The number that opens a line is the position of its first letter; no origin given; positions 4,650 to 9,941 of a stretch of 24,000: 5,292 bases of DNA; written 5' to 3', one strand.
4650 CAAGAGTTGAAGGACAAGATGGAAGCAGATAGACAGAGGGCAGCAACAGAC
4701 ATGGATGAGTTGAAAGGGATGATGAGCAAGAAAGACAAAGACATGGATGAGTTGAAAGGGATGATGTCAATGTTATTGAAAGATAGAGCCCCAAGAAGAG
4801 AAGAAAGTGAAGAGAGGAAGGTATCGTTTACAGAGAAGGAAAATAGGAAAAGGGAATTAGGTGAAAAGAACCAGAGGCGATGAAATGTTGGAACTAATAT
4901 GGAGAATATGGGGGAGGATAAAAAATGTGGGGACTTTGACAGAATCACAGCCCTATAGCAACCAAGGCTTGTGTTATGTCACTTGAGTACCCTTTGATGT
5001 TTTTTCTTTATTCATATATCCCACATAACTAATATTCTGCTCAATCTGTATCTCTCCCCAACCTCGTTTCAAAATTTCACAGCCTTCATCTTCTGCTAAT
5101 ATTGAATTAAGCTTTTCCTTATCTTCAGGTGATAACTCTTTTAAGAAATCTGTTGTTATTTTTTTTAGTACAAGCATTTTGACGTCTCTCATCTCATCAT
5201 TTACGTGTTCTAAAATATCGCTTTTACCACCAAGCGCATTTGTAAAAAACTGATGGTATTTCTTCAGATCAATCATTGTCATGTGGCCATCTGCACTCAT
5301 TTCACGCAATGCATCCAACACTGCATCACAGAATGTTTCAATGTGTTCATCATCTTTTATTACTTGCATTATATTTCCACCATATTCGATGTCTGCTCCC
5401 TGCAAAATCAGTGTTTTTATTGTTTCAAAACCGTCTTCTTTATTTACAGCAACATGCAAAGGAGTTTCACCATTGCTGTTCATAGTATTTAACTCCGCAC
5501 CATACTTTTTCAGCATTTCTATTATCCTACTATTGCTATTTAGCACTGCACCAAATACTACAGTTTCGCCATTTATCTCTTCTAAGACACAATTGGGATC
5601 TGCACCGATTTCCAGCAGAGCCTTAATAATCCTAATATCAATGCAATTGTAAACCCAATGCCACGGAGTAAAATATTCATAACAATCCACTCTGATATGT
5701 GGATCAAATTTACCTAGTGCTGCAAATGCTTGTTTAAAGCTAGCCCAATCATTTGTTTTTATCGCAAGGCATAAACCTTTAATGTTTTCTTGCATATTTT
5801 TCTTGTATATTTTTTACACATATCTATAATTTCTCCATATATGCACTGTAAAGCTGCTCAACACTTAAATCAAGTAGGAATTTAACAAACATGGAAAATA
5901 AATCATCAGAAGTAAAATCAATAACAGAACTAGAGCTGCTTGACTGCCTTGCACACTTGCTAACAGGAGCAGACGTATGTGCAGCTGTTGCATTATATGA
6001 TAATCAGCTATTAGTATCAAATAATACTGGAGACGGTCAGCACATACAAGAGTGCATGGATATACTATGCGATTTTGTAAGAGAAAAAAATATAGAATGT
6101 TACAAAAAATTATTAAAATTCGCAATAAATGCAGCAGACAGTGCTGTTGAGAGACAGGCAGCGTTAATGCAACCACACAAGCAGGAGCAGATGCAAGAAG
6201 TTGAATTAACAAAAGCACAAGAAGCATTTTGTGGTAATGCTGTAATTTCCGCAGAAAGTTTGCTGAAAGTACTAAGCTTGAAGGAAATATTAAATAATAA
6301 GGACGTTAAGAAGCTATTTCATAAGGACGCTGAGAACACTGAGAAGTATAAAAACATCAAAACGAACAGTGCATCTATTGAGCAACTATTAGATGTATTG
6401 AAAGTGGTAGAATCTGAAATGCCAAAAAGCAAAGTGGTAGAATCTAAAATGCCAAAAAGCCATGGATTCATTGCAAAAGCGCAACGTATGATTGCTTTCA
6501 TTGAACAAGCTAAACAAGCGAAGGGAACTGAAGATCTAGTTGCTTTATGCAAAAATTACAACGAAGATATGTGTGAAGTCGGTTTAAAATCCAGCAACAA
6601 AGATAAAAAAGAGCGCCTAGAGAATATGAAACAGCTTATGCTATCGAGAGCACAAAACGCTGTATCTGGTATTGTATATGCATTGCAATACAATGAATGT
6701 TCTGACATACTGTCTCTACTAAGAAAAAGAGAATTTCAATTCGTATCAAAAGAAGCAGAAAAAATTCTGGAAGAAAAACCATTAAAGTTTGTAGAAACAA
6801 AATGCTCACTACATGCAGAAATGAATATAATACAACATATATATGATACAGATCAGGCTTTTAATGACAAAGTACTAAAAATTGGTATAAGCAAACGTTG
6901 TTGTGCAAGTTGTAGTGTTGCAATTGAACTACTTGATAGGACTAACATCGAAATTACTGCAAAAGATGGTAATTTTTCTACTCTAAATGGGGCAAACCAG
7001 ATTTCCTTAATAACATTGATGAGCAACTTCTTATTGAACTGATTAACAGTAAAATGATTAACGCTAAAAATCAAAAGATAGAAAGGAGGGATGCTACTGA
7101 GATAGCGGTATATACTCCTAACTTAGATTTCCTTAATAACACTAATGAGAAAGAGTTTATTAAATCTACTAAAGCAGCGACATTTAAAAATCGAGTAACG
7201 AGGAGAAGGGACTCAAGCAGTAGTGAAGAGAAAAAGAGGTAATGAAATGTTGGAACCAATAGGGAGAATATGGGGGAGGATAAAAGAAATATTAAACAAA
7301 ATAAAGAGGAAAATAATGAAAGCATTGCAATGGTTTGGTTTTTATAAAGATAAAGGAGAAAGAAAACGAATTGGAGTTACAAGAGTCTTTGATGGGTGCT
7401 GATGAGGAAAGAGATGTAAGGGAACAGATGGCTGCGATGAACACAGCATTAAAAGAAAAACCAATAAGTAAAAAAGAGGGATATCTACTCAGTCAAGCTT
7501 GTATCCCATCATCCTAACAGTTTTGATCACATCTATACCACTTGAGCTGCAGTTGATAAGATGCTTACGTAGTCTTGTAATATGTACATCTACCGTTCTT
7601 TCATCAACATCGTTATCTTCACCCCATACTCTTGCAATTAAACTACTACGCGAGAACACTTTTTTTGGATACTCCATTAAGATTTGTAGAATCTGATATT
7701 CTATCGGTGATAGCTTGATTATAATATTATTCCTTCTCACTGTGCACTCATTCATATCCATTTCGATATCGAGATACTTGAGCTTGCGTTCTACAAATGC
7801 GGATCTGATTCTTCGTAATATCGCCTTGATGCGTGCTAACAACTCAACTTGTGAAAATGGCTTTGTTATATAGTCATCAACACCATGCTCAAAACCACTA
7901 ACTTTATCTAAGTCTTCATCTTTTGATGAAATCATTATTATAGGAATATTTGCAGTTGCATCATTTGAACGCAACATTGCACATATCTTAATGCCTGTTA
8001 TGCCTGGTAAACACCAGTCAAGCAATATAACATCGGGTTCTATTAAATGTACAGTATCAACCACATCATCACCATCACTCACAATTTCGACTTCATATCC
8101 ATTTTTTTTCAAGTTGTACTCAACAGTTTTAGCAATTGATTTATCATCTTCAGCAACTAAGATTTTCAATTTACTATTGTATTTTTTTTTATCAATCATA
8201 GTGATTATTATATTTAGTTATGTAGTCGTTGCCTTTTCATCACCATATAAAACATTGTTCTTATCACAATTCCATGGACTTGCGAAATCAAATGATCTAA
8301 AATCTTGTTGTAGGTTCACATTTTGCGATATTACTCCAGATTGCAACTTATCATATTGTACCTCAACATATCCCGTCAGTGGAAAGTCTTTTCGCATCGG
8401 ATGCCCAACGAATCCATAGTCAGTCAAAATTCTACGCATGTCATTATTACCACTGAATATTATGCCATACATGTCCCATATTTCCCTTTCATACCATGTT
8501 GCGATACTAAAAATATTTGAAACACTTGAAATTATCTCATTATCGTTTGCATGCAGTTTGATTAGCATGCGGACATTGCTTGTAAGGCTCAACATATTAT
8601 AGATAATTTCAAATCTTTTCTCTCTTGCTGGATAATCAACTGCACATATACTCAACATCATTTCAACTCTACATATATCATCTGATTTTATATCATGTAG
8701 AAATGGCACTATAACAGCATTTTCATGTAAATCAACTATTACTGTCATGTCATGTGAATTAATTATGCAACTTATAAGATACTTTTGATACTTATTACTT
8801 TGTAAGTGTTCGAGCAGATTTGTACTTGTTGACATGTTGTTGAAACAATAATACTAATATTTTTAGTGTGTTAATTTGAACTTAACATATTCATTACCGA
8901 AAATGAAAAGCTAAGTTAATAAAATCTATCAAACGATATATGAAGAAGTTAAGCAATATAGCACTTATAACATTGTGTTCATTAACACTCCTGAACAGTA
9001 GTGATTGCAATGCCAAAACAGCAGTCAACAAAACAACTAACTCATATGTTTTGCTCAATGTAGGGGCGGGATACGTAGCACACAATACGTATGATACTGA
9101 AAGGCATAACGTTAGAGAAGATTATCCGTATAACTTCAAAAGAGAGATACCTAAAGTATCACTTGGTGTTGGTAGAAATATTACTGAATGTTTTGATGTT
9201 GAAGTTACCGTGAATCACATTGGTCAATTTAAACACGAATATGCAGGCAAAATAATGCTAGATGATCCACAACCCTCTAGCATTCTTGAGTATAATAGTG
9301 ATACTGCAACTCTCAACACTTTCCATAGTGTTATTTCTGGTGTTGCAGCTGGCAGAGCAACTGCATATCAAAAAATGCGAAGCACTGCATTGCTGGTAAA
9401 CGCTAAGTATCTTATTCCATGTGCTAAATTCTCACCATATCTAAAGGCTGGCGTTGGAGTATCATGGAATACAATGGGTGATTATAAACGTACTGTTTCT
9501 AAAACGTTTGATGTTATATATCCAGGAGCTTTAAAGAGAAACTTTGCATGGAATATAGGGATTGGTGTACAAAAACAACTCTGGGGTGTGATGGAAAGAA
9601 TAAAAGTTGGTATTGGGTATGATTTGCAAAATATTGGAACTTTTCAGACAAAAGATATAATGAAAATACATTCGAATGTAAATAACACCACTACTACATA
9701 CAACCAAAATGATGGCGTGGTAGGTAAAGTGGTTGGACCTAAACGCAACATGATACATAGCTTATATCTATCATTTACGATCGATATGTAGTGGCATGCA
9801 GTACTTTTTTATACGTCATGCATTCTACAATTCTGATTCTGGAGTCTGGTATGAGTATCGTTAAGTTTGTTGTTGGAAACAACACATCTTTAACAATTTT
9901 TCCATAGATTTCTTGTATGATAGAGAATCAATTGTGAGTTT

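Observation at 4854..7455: Array junction cassettes bracket the ankyrin/deaminase pair: orphan leader on the left, family tail plus decayed copy on the right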

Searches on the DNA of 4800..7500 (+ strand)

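Call 7: search_dna_similar(query=window:4800-7500:+, collection=phages, mode=distant)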
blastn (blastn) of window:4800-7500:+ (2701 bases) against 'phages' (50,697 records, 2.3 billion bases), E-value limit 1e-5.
No match.

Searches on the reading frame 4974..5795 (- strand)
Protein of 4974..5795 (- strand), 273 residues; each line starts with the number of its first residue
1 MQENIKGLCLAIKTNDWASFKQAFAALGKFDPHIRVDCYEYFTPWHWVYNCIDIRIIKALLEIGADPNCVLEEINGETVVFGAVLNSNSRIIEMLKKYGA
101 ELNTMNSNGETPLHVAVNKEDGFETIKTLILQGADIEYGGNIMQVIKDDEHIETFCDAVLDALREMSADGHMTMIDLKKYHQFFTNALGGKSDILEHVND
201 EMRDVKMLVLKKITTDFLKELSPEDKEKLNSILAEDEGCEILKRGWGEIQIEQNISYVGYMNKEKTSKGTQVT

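Call 6: search_protein_families(library=pfam, proteins=[window:4974-5795:-], max_evalue=0.01)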
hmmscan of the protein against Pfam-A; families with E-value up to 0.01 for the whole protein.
window:4974-5795:- (273 aa): 5 families
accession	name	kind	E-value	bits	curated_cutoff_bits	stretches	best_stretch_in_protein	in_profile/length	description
PF12796.13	Ank_2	-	1.2e-11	45.4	27.3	1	53-137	9-87/90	Ankyrin repeats (3 copies)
PF00023.36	Ank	-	1.7e-11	44.1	21.1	1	108-137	1-29/33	Ankyrin repeat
PF13637.12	Ank_4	-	3.9e-10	40.2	22.7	2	92-130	13-50/50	Ankyrin repeats (many copies)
PF13606.12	Ank_3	-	5.9e-08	32.7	22.3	0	108-136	1-28/30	Ankyrin repeat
PF13857.12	Ank_5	-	0.0002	22.1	27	1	60-116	1-56/56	Ankyrin repeats (many copies)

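Call 10: list_cluster_members(proteins=[P0001, P0006, window:4974-5795:-, window:5891-7042:+, window:7489-8199:-])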
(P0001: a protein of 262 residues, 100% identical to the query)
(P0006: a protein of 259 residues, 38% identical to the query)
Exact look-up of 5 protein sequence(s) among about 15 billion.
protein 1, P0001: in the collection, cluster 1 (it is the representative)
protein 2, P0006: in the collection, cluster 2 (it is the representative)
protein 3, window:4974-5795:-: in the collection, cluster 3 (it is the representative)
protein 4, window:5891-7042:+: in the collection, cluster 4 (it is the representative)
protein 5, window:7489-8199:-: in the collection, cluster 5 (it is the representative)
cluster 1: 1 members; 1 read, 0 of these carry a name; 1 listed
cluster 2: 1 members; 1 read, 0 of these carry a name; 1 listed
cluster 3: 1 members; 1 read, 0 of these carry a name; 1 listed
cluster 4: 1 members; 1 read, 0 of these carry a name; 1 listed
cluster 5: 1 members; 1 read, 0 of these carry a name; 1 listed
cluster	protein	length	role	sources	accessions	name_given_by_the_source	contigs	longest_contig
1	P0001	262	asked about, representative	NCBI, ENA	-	-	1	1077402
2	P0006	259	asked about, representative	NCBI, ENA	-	-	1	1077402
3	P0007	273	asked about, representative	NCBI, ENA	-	-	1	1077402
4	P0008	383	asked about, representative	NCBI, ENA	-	-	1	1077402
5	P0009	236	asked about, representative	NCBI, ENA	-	-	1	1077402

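Call 46: search_protein_families(library=padloc, proteins=[window:4974-5795:-], max_evalue=0.01)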
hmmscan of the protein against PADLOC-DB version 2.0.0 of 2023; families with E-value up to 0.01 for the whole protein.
window:4974-5795:- (273 aa): 3 families
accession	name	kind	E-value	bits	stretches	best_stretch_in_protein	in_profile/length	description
PDLC04783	PDC-M72A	-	3e-10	37.9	1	53-139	242-325/392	-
PDLC02908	Ankyrin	-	2.7e-07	27.2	1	43-130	738-822/880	-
PDLC00077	GajA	-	0.00082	16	1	98-244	142-289/616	AAA ATPase domain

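Call 47: search_protein_families(library=ncbifam, proteins=[window:4974-5795:-], max_evalue=0.01)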
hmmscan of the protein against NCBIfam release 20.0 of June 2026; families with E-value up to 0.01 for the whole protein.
window:4974-5795:- (273 aa): 3 families
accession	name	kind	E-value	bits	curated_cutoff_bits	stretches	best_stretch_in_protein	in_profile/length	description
NF043023.1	T4SS_AnkH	equivalog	4.5e-08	32.3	600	2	43-103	67-125/467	Dot/Icm T4SS effector AnkH/LegA3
NF043029.1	T4SS_AnkY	equivalog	9.2e-07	27.7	600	1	77-138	459-519/543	Dot/Icm T4SS effector AnkY/LegA9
NF043028.1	T4SS_AnkX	equivalog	0.0011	17.2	1400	1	54-123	561-630/938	Dot/Icm T4SS effector AnkN/AnkX/LegA8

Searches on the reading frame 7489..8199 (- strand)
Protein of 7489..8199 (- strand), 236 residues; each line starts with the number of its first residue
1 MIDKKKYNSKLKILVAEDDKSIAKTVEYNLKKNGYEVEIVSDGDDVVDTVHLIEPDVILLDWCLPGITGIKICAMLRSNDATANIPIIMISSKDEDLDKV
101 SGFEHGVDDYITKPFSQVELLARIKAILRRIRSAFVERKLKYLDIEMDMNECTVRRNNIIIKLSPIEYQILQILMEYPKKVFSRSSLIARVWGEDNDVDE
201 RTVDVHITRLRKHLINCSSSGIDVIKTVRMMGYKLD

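Call 6: search_protein_families(library=pfam, proteins=[window:7489-8199:-], max_evalue=0.01)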
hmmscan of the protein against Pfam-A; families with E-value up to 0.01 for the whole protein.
window:7489-8199:- (236 aa): 2 families
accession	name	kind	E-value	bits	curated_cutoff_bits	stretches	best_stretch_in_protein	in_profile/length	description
PF00072.30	Response_reg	-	4e-26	91.8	30.2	1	13-125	1-111/111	Response regulator receiver domain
PF00486.34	Trans_reg_C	-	8.9e-25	87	26.2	1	161-235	4-77/77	Transcriptional regulatory protein, C terminal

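Call 16: find_related_loci(query=window:7489-8199:-, collection=genome_contigs, flank=10000)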
Query window:7489-8199:- (236 aa) in genome_contigs; peptide patterns used: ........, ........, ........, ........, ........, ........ (x = any residue, [..] = any of these).
109 stretches matched a pattern; 68 encode a relative of the query (tblastn E <= 1e-3); 68 distinct loci.
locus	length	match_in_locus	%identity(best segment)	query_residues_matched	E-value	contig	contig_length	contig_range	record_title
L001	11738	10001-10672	38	11-235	5e-41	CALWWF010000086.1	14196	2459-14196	MAG: uncultured Oscillospiraceae bacterium isolate E16__bin22 genome assembly, contig: E16__k127_5130633, whole genome s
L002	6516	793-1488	37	3-235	5e-41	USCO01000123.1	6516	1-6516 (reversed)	uncultured Clostridiales bacterium isolate UMGS1583 genome assembly, contig: NODE_3555_length_6516_cov_3.342207, whole g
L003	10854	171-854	38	12-236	2e-40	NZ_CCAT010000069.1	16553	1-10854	Clostridium ihumii AP5, whole genome shotgun sequence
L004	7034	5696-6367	37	11-235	9e-40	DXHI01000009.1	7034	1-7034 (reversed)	MAG TPA_asm: Candidatus Lawsonibacter pullicola isolate CHK178-3907 CHK178__C8432_L7034_SAMEA5754822, whole genome shotg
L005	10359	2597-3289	36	4-235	1e-39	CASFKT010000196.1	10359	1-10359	uncultured bacterium isolate B27_L1_388388_idba_bin.111 genome assembly, contig: B27_L1_388388_idba_bin.111.fa_scaffold_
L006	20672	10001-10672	37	11-235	2e-39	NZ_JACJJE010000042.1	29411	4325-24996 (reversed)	Pseudoflavonifractor capillosus strain An827 An827_NODE_42_length_29411_cov_75.5442, whole genome shotgun sequence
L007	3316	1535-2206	35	9-233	5e-39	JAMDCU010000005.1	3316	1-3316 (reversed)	MAG: Chloroflexota bacterium isolate FK_Sedi_B_Bin.16 NODE_125139_length_3316_cov_4.64409, whole genome shotgun sequence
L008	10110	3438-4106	35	12-235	7e-39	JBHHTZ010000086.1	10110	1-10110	MAG: Anaerolineae bacterium isolate S.6.sp3_bin.4 NODE_1083_length_10110_cov_7.826952, whole genome shotgun sequence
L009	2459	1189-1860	37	11-235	3e-39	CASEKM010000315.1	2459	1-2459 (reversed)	uncultured bacterium isolate B29_L1_390390_idba_bin.61 genome assembly, contig: B29_L1_390390_idba_bin.61.fa_scaffold_50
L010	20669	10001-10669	38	11-235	4e-38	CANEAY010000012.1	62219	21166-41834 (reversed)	MAG TPA_asm: uncultured Pseudoflavonifractor sp. isolate SRR18439541_bin.29_metawrap_v1.3_MAG genome assembly, contig: N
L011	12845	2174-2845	35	9-235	5e-38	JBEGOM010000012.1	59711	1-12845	MAG: Pseudomonadota bacterium isolate nebranchanacostia_2019_sw_WHONDRS-S19S_0081_A_bin.43 scaffold_0000034, whole genom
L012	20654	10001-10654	33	12-236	2e-36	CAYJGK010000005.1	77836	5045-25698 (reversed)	MAG TPA_asm: uncultured Erysipelotrichaceae bacterium isolate ERP123703_co1_83 genome assembly, contig: NODE_254_length_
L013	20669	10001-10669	36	11-235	1e-35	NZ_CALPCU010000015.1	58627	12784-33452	Vermiculatibacterium agrestimuris strain DSM 112226 NODE_15_length_58627_cov_40.295201, whole genome shotgun sequence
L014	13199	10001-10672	37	12-236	9e-36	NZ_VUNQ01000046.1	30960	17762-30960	Tissierella pigra strain WCA3-693-APC-4 seq46, whole genome shotgun sequence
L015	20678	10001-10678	33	9-235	2e-32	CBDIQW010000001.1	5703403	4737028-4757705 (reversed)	MAG: Emticicia sp. isolate NI281-mx-bin22 genome assembly, contig: N-NV281-C3, whole genome shotgun sequence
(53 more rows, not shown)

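Call 38: find_homologous_proteins(query=window:7489-8199:-, max_evalue=1e-30)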
Query window:7489-8199:- (236 aa): 6440 proteins with E <= 1e-30 among 8000 candidates; the best 120 are listed.
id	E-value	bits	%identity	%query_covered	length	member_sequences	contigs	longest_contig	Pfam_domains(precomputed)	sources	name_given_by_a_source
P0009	2.3e-148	510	100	100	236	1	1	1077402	PF00486.35,PF00072.31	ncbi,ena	-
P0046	6.1e-114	397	76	100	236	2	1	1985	PF00486.35,PF00072.31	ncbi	-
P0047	2.0e-97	343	68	98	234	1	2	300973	PF00486.35,PF00072.31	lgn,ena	-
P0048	9.3e-97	341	68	99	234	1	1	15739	PF00486.35,PF00072.31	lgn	-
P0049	1.6e-96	340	68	98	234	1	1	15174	PF00486.35,PF00072.31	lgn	-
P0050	2.7e-96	339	68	99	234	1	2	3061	PF00486.35,PF00072.31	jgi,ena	jgi:two-component system phosphate regulon response regulator PhoB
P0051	4.5e-96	339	67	99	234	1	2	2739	PF00486.35,PF00072.31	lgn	-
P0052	1.0e-95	338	67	99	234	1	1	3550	PF00486.35,PF00072.31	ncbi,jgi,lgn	jgi:two-component system phosphate regulon response regulator PhoB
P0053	1.0e-95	337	67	99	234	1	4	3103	PF00486.35,PF00072.31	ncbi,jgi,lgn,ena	jgi:two-component system phosphate regulon response regulator PhoB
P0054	4.6e-94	332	66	98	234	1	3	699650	PF00486.35,PF00072.31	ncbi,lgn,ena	-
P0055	1.6e-90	321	64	99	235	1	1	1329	PF00486.35,PF00072.31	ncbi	-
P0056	4.9e-90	319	63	99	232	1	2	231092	PF00486.35,PF00072.31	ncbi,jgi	jgi:two-component system phosphate regulon response regulator PhoB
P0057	9.3e-89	315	61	99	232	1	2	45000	PF00486.35,PF00072.31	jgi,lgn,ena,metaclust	metaclust:\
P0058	1.0e-88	315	65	97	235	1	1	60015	PF00486.35,PF00072.31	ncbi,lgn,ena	-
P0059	1.9e-88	314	62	98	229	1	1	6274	PF00486.35,PF00072.31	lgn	-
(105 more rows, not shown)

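Call 39: find_encoding_contigs(protein=P0054, flank=10000, max_places=3)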
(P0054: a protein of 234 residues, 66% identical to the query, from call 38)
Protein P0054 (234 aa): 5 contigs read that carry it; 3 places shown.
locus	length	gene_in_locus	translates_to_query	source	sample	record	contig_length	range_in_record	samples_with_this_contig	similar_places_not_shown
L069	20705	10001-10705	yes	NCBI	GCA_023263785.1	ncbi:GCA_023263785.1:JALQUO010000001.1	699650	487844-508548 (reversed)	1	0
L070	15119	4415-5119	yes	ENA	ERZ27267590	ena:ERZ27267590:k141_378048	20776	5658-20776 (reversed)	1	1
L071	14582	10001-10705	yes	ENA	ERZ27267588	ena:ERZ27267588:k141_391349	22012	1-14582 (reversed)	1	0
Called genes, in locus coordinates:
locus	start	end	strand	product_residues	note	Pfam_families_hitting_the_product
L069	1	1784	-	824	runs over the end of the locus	PF00912:Transgly, PF17092:PCB_OB, PF00905:Transpeptidase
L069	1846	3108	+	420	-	PF01512:Complex1_51K, PF22461:SLBB_2, PF10589:NADH_4Fe-4S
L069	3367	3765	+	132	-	PF01250:Ribosomal_S6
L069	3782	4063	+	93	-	PF01084:Ribosomal_S18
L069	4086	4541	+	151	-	PF01281:Ribosomal_L9_N, PF03948:Ribosomal_L9_C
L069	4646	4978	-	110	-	-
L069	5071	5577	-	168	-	PF00483:NTP_transferase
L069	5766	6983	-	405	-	PF01869:BcrAD_BadFG (faint), PF14450:FtsA, PF02491:SHS2_FTSA, PF11104:PilM_2, PF06277:EutA (weak), PF06723:MreB_Mbl, PF14450:FtsA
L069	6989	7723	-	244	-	PF03799:FtsQ_DivIB_C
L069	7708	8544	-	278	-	PF00120:Gln-synt_C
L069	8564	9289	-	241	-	-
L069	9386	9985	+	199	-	PF00329:Complex1_30kDa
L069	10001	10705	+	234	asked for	PF00072:Response_reg, PF00486:Trans_reg_C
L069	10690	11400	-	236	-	PF14622:Ribonucleas_3_3, PF00636:Ribonuclease_3, PF00035:dsrm, PF14709:DND1_DSRM (weak)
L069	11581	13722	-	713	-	PF13491:FtsK_4TM, PF17854:FtsK_alpha, PF01580:FtsK_SpoIIIE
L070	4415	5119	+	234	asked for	PF00072:Response_reg, PF00486:Trans_reg_C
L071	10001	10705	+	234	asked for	PF00072:Response_reg, PF00486:Trans_reg_C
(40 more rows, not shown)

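Call 40: find_encoding_contigs(protein=P0047, flank=10000, max_places=2)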
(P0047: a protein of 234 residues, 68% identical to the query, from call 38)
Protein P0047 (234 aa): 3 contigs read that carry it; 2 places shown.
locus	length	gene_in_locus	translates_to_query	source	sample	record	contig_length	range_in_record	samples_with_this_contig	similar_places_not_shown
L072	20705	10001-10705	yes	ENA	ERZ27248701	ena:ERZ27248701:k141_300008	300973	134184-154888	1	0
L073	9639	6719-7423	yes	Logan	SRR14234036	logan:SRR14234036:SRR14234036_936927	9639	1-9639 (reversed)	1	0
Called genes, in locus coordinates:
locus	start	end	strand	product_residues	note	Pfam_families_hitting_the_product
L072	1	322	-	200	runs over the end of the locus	-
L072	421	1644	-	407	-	-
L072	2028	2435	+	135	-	PF01250:Ribosomal_S6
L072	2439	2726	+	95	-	PF01084:Ribosomal_S18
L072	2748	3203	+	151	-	PF01281:Ribosomal_L9_N, PF03948:Ribosomal_L9_C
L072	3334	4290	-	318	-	PF00483:NTP_transferase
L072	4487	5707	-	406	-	PF02491:SHS2_FTSA, PF06277:EutA (weak), PF06723:MreB_Mbl (weak), PF11104:PilM_2, PF14450:FtsA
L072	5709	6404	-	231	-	PF03799:FtsQ_DivIB_C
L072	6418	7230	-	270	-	PF00120:Gln-synt_C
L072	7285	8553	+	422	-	-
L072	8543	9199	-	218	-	-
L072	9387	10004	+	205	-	PF00329:Complex1_30kDa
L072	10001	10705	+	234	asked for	PF00072:Response_reg, PF00486:Trans_reg_C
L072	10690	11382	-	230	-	PF14622:Ribonucleas_3_3, PF00636:Ribonuclease_3, PF00035:dsrm, PF14709:DND1_DSRM (weak)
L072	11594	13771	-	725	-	PF13491:FtsK_4TM, PF17854:FtsK_alpha, PF01580:FtsK_SpoIIIE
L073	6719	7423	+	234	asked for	PF00072:Response_reg, PF00486:Trans_reg_C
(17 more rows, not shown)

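Call 41: find_encoding_contigs(protein=P0046, flank=10000, max_places=2)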
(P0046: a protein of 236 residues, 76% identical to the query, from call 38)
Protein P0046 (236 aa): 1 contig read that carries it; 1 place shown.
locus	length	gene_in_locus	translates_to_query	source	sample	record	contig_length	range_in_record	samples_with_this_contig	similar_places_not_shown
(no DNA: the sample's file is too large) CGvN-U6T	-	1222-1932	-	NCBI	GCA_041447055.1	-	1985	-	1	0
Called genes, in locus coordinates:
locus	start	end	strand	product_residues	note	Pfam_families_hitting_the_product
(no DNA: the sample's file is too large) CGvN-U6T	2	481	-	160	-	?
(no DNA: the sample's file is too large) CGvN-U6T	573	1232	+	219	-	PF00329:Complex1_30kDa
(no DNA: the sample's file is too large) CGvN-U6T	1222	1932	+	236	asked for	PF00072:Response_reg, PF00486:Trans_reg_C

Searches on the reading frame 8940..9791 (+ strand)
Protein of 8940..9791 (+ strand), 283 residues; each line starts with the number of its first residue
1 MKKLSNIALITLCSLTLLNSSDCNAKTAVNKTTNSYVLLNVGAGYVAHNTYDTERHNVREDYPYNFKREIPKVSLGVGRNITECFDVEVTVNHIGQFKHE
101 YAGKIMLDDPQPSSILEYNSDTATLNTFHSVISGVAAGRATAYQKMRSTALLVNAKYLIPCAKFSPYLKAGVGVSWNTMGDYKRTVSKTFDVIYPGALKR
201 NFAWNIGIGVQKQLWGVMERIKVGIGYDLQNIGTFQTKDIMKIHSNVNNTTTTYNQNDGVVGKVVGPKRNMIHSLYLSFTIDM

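Call 6: search_protein_families(library=pfam, proteins=[window:8940-9791:+], max_evalue=0.01)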
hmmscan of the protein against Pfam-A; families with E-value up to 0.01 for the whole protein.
window:8940-9791:+ (283 aa): 0 families

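Call 21: search_protein_families(library=ncbifam, proteins=[window:8940-9791:+], max_evalue=0.001)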
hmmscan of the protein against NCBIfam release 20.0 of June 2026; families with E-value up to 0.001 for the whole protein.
window:8940-9791:+ (283 aa): 1 family
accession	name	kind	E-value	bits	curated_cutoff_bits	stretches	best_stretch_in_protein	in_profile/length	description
NF052636.1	Rick_Adr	subfamily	9.3e-09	35.2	210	1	1-257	1-214/224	adhesin Adr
